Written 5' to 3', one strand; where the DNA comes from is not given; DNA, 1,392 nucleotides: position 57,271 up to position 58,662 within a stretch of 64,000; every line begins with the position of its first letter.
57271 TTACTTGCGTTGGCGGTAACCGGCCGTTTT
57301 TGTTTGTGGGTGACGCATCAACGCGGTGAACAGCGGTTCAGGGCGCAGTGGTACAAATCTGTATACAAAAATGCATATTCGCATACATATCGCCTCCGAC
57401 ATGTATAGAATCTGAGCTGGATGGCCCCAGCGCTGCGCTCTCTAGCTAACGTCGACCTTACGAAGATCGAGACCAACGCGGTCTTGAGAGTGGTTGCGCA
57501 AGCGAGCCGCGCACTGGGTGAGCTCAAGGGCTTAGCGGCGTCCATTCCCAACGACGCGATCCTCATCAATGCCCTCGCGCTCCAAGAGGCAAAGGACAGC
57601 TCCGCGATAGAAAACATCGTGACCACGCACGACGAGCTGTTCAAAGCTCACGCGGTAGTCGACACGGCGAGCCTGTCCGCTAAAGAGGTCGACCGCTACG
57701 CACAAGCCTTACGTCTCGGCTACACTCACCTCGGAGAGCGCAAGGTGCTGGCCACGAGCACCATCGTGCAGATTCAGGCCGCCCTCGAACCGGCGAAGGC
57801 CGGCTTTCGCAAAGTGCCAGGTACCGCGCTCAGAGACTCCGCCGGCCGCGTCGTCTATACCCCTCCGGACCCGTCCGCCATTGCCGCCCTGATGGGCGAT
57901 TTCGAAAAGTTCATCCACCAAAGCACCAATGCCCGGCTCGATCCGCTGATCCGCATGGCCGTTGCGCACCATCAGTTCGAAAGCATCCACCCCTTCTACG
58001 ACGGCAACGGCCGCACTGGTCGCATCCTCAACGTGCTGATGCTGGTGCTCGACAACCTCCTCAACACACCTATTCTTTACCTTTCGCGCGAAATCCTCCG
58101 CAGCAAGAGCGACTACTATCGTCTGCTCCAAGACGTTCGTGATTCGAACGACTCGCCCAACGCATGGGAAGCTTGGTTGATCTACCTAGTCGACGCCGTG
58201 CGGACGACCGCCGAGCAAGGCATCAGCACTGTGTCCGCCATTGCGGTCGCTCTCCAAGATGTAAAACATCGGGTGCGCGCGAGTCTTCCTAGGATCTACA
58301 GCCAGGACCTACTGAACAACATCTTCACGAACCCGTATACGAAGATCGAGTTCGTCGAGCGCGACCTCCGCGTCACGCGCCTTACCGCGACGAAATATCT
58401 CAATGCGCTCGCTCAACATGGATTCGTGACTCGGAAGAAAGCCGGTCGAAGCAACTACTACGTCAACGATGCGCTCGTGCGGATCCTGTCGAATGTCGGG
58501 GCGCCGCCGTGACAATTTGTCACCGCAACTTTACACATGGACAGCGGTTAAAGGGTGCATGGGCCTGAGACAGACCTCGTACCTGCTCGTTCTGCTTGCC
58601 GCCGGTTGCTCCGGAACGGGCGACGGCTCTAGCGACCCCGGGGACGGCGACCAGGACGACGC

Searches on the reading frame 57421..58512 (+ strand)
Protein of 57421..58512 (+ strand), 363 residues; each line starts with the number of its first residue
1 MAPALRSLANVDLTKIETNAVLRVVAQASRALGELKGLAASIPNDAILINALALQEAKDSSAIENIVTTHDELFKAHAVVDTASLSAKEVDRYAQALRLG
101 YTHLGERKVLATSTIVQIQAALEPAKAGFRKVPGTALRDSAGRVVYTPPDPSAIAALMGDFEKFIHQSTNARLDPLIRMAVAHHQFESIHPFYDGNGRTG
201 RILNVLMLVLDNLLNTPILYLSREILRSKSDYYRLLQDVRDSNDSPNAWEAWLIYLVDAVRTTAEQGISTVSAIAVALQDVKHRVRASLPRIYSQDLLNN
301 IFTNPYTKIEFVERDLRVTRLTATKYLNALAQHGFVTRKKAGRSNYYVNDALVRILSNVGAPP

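Call 20: search_protein_families(library=pfam, proteins=[window:57421-58512:+], max_evalue=0.001)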
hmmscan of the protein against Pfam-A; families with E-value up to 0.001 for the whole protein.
window:57421-58512:+ (363 aa): 3 families
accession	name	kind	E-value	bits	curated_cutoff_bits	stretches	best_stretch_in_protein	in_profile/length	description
PF13784.11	Fic_N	-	1.6e-25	89.4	26.7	1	23-101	2-81/82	Fic/DOC family N-terminal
PF21248.3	SoFic-like_C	-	3e-22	79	27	1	279-352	3-76/76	Protein adenylyltransferase SoFic-like, C-terminal domain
PF02661.23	Fic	-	1.7e-18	67.7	24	1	114-208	6-93/93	Fic/DOC family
